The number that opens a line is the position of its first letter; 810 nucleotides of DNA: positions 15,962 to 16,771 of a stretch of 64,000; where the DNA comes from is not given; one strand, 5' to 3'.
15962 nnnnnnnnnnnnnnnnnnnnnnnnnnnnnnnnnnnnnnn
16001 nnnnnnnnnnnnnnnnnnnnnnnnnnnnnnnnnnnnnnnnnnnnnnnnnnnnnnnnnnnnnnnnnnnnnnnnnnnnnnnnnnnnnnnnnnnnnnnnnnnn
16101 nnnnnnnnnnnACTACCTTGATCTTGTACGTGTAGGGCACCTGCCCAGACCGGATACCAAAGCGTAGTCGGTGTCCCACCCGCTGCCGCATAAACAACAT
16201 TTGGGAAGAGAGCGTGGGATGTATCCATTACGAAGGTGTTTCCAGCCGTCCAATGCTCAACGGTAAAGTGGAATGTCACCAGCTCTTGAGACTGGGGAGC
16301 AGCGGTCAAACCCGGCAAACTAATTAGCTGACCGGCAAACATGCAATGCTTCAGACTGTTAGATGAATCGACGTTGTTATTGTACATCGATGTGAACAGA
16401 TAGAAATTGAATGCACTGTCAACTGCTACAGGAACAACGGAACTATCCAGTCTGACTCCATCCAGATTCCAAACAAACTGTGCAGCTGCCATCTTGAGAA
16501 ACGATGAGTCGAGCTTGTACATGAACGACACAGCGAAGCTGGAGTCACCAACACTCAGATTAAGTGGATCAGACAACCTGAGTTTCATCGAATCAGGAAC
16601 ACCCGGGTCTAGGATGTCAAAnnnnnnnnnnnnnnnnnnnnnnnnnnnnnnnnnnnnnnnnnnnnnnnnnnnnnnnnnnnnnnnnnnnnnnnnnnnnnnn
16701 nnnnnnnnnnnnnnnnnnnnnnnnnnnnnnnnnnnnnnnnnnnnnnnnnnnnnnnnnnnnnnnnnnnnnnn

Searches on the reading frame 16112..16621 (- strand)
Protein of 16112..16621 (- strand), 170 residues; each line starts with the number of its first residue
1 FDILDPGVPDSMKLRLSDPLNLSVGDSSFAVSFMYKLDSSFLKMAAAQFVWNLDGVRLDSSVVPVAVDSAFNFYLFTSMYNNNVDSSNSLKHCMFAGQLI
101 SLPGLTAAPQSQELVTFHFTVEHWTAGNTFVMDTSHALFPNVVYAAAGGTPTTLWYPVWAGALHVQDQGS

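Call 53: find_homologous_proteins(query=window:16112-16621:-, max_evalue=0.01)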
Query seq(170 aa) (170 aa): 1 proteins with E <= 0.01 among 56 candidates.
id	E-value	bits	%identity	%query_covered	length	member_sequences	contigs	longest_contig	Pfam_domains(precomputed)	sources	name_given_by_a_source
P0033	2.1e-108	378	100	100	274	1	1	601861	-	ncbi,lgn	-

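Call 57: search_solved_structures(query=A7, max_evalue=10, show_alignments=2)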
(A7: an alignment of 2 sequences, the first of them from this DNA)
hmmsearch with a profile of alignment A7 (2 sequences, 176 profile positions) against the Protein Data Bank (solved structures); distinct sequences matched with E-value up to 10: 1.
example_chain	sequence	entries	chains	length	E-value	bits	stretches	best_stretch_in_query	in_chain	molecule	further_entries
7k22_H1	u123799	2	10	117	0.59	13.3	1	117-170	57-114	8A7H5 Fab heavy chain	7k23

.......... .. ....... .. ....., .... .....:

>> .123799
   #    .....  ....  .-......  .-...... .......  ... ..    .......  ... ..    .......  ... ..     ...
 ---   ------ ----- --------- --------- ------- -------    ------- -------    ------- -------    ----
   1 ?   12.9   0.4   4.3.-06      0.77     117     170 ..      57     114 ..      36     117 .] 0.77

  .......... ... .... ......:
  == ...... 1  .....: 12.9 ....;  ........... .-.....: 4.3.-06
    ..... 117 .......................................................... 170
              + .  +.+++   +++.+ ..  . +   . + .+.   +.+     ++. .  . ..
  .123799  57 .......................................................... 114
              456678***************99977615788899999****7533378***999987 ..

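Call 71: search_protein_families(library=pfam, proteins=[window:16112-16621:-], max_evalue=10)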
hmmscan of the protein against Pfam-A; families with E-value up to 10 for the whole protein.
seq(170 aa): 0 families
